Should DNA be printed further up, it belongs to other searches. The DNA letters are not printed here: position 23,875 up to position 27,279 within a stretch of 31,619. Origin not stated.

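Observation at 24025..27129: Unusual self-contained architecture: 2x cNMP-binding + BFD [2Fe-2S] + FNR-like reductase + NOS-like domain in one polypeptide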

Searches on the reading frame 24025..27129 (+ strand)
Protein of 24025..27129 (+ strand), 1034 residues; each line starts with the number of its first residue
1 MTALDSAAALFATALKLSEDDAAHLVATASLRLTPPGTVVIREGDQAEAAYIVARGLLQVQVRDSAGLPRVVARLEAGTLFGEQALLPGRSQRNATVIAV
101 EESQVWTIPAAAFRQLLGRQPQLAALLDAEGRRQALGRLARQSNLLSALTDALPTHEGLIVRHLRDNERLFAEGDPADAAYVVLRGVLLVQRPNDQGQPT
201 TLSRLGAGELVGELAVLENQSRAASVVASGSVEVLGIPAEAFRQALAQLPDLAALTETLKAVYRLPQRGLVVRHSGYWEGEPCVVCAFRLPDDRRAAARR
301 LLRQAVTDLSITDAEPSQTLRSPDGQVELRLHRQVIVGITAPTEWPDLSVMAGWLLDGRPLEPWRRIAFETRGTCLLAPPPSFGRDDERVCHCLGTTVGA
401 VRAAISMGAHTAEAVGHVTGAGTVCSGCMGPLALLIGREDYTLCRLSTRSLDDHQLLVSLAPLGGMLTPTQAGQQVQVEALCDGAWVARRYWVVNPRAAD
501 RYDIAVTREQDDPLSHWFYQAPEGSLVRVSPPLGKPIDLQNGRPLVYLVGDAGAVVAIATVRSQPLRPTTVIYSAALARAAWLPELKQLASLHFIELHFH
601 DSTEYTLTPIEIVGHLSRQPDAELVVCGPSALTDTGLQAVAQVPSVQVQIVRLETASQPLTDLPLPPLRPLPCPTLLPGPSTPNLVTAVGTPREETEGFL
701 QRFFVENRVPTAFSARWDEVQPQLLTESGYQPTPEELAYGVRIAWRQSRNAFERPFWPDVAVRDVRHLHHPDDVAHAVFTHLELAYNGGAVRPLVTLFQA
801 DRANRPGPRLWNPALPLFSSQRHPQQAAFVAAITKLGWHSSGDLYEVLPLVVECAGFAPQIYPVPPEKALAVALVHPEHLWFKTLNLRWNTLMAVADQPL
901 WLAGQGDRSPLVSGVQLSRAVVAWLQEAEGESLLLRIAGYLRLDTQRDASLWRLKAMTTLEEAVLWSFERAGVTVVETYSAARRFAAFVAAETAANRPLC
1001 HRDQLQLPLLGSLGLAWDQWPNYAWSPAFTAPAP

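Call 3: search_protein_families(library=pfam, proteins=[window:24025-27129:+], max_evalue=1)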
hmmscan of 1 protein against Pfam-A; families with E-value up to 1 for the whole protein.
window:24025-27129:+ (1034 aa): 3 families
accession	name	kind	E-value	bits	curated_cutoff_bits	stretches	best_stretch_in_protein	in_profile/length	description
PF02898.20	NO_synthase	-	2.8e-61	207.9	22.7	1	694-999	7-322/362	Nitric oxide synthase, oxygenase domain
PF00027.35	cNMP_binding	-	1.1e-43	147.6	27.5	2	35-119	5-88/89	Cyclic nucleotide-binding domain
PF04324.20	Fer2_BFD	-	5.5e-10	39.9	26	1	390-432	2-44/50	BFD-like [2Fe-2S] binding domain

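Call 4: search_protein_families(library=ncbifam, proteins=[window:24025-27129:+], max_evalue=1)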
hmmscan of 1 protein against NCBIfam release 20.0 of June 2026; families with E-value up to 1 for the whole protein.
window:24025-27129:+ (1034 aa): 15 families
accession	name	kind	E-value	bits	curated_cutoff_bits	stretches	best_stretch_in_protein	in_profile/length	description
NF008732.0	PRK11753.1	equivalog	5.2e-22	78.4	266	2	22-129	16-123/214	cAMP-activated global transcriptional regulator CRP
TIGR03896.1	cyc_nuc_ocin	subfamily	1.3e-20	74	161.05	2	17-124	149-255/317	bacteriocin-type transport-associated protein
NF058543.1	ActPatMycb56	equivalog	2.5e-18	66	460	2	20-124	10-111/317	acetyltransferase Pat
NF041163.2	encap_f2b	equivalog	5.5e-17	62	400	2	29-132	95-198/450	family 2B encapsulin nanocompartment shell protein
NF006901.0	PRK09392.1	equivalog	3.7e-11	42.8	211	2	162-264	33-135/236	transcriptional activator FtrB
TIGR03697.1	NtcA_cyano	equivalog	1.2e-10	41.5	244.95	2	170-255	4-91/193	global nitrogen regulator NtcA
NF010499.0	PRK13918.1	equivalog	2.2e-07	30.6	274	2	174-273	27-127/205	CRP/FNR family transcriptional regulator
NF050815.1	TransActFtrBCaul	equivalog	1.3e-06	27.8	300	2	159-258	32-131/251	transcriptional activator FtrB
TIGR02374.1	nitri_red_nirB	equivalog_domain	1.8e-06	26.7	578.35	1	386-430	415-459/794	nitrite reductase large subunit NirB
NF009805.0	PRK13289.1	equivalog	0.0001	21.4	432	1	464-559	179-278/399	NO-inducible flavohemoprotein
NF011565.0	PRK14989.1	subfamily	0.0001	20.5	883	1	386-431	420-465/847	nitrite reductase large subunit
NF050806.1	TransRegFixKCaul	equivalog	0.00042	19.6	300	1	147-250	12-111/215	transcriptional regulator FixK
NF052518.1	TransRegLdrP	equivalog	0.0021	18.1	300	0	163-235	3-76/195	transcriptional regulator LdrP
NF007707.0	PRK10402.1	subfamily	0.018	14.6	180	0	161-248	33-120/226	transcriptional regulator YeiL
TIGR02000.1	NifU_proper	equivalog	0.21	10.9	273.3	1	388-430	134-177/290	Fe-S cluster assembly protein NifU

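Call 5: search_solved_structures(query=window:24025-27129:+, max_evalue=1, show_alignments=3)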
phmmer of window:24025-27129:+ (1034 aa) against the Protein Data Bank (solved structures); distinct sequences matched with E-value up to 1: 258 (the best 60 are shown).
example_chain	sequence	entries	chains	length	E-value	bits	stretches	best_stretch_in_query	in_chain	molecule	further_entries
2flq_A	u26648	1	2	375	2e-44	154.8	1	716-999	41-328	Nitric Oxide Synthase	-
9q05_A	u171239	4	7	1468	2.6e-39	137.9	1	715-1004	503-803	Nitric oxide synthase | Ferredoxin--NADP reductase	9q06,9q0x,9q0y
9q15_B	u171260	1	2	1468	3.2e-39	137.6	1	715-1004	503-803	Nitric oxide synthase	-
2an2_A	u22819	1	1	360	2.1e-37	131.6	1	695-1001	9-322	P332G A333S double mutant of Nitric Oxide Synthase from Bacillus subtilis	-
2an0_A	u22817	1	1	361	3.9e-37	130.7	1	695-1000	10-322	Nitric Oxide Synthase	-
1m7z_A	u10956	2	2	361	6.5e-37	130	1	697-1000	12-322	Nitric oxide synthase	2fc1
2amo_A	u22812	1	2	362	1.6e-36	128.7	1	695-1000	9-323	Nitric oxide synthase oxygenase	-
2fc2_A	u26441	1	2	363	2.6e-36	128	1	697-1000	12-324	Nitric Oxide Synthase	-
1m7v_A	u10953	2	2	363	3.1e-36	127.7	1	697-1000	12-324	Nitric Oxide Synthase | Nitric oxide synthase oxygenase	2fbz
1noc_A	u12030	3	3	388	5e-35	123.7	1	713-1029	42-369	INDUCIBLE NITRIC OXIDE SYNTHASE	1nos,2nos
4ux6_B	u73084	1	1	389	5e-35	123.7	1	713-1029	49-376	NITRIC OXIDE SYNTHASE, INDUCIBLE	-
1dd7_A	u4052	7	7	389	5.1e-35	123.7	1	713-1029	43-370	INDUCIBLE NITRIC OXIDE SYNTHASE | nitric oxide synthase, inducible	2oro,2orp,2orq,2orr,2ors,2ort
1jwk_A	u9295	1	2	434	5.4e-35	123.6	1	713-1029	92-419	Nitric Oxide Synthase, Inducible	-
1n2n_A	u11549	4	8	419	6.5e-35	123.4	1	713-1029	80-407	Inducible Nitric Oxide Synthase | Nitric oxide synthase, inducible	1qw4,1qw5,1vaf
1dwv_A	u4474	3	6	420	6.5e-35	123.4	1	713-1029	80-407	NITRIC OXIDE SYNTHASE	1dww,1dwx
8ufq_A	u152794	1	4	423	3.8e-34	120.8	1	711-1030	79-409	Nitric oxide synthase 1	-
4d1n_A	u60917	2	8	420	4.3e-34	120.7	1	711-1030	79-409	NITRIC OXIDE SYNTHASE, BRAIN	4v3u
4uh5_A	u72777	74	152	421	4.3e-34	120.7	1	711-1030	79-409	NEURONAL NITRIC OXIDE SYNTHASE | NITRIC OXIDE SYNTHASE, BRAIN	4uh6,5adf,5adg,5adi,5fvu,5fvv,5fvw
4uch_A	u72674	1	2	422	4.3e-34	120.6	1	711-1030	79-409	NITRIC OXIDE SYNTHASE, BRAIN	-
5vv0_A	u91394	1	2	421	4.3e-34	120.6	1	711-1030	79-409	Nitric oxide synthase, brain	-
7ts1_A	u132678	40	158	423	4.3e-34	120.6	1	711-1030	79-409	Nitric oxide synthase, brain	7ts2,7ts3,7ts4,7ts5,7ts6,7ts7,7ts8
1zzt_A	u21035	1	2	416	4.3e-34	120.6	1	696-1030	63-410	Nitric-oxide synthase, endothelial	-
1rs8_A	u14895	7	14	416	4.4e-34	120.6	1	697-1030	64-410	Nitric-oxide synthase, endothelial | Nitric-oxide synthase | Nitric oxide synthase, endothelial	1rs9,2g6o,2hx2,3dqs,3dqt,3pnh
1p6l_A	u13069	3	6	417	4.5e-34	120.6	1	697-1030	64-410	Nitric-oxide synthase, endothelial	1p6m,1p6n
1q2o_A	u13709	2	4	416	4.5e-34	120.6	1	697-1030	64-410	Nitric-oxide synthase, endothelial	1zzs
3n6b_A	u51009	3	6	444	4.8e-34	120.5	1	696-1030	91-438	Nitric oxide synthase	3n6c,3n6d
3e7s_A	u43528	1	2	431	4.9e-34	120.5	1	696-1030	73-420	Nitric oxide synthase, endothelial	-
3n67_A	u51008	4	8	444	5e-34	120.4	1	696-1030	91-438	Nitric oxide synthase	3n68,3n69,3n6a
4luw_A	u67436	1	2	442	5e-34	120.4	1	696-1030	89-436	Nitric oxide synthase, endothelial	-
3rqo_A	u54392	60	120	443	5e-34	120.4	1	696-1030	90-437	Nitric oxide synthase, endothelial | ENDOTHELIAL NITRIC OXIDE SYNTHASE | Nitric oxide synthase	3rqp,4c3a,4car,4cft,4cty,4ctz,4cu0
1d0c_A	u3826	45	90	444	5.1e-34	120.4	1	696-1030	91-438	BOVINE ENDOTHELIAL NITRIC OXIDE SYNTHASE HEME DOMAIN | BOVINE ENDOTHELIAL NITRIC OXIDE SYNTHASE HEME | NITRIC OXIDE SYNTHASE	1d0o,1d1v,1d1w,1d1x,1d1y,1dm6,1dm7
3n6e_A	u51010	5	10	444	5.2e-34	120.4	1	696-1030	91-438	Nitric oxide synthase | 'Nitric oxide synthase | Nitric oxide synthase, endothelial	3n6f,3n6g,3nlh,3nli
4imx_A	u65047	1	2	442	5.3e-34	120.4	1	696-1030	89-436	subunit A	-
4cx1_A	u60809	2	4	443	5.7e-34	120.2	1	697-1030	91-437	NITRIC OXIDE SYNTHASE, ENDOTHELIAL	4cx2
4cul_A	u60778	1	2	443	6.2e-34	120.1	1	698-1030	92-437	NITRIC OXIDE SYNTHASE, ENDOTHELIAL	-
7tsa_A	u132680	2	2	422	1.3e-33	119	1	711-1030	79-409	Nitric oxide synthase, brain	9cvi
8fgv_A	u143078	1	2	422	1.4e-33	119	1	711-1030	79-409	Nitric oxide synthase, brain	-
1zzq_A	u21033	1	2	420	1.5e-33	118.8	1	711-1030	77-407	Nitric-oxide synthase, brain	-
1zzr_A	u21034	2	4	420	1.5e-33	118.8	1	711-1030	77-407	Nitric-oxide synthase, brain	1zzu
3jws_A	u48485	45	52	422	1.6e-33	118.8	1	711-1030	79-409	Nitric oxide synthase, brain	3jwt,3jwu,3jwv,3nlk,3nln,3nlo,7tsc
7ts9_A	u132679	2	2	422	1.6e-33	118.8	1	711-1030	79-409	Nitric oxide synthase, brain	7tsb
1p6k_A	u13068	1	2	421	1.6e-33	118.8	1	711-1030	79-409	Nitric-oxide synthase, brain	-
1k2r_A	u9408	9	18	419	1.6e-33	118.8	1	711-1030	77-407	nitric-oxide synthase | nitric-oxide synthase, brain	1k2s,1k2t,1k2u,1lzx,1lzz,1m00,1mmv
3jx0_A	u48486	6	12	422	1.6e-33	118.8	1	711-1030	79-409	Nitric oxide synthase, brain | Nitric oxide synthase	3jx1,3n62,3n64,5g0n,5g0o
3dqr_A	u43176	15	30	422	1.6e-33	118.8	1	711-1030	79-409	Nitric oxide synthase, brain | Nitric oxide synthase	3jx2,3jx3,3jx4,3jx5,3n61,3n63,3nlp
2g6h_A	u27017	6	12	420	1.6e-33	118.8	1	711-1030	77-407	Nitric-oxide synthase, brain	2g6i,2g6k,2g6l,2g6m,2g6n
1qw6_A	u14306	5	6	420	1.6e-33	118.8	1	711-1030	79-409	Nitric-oxide synthase, brain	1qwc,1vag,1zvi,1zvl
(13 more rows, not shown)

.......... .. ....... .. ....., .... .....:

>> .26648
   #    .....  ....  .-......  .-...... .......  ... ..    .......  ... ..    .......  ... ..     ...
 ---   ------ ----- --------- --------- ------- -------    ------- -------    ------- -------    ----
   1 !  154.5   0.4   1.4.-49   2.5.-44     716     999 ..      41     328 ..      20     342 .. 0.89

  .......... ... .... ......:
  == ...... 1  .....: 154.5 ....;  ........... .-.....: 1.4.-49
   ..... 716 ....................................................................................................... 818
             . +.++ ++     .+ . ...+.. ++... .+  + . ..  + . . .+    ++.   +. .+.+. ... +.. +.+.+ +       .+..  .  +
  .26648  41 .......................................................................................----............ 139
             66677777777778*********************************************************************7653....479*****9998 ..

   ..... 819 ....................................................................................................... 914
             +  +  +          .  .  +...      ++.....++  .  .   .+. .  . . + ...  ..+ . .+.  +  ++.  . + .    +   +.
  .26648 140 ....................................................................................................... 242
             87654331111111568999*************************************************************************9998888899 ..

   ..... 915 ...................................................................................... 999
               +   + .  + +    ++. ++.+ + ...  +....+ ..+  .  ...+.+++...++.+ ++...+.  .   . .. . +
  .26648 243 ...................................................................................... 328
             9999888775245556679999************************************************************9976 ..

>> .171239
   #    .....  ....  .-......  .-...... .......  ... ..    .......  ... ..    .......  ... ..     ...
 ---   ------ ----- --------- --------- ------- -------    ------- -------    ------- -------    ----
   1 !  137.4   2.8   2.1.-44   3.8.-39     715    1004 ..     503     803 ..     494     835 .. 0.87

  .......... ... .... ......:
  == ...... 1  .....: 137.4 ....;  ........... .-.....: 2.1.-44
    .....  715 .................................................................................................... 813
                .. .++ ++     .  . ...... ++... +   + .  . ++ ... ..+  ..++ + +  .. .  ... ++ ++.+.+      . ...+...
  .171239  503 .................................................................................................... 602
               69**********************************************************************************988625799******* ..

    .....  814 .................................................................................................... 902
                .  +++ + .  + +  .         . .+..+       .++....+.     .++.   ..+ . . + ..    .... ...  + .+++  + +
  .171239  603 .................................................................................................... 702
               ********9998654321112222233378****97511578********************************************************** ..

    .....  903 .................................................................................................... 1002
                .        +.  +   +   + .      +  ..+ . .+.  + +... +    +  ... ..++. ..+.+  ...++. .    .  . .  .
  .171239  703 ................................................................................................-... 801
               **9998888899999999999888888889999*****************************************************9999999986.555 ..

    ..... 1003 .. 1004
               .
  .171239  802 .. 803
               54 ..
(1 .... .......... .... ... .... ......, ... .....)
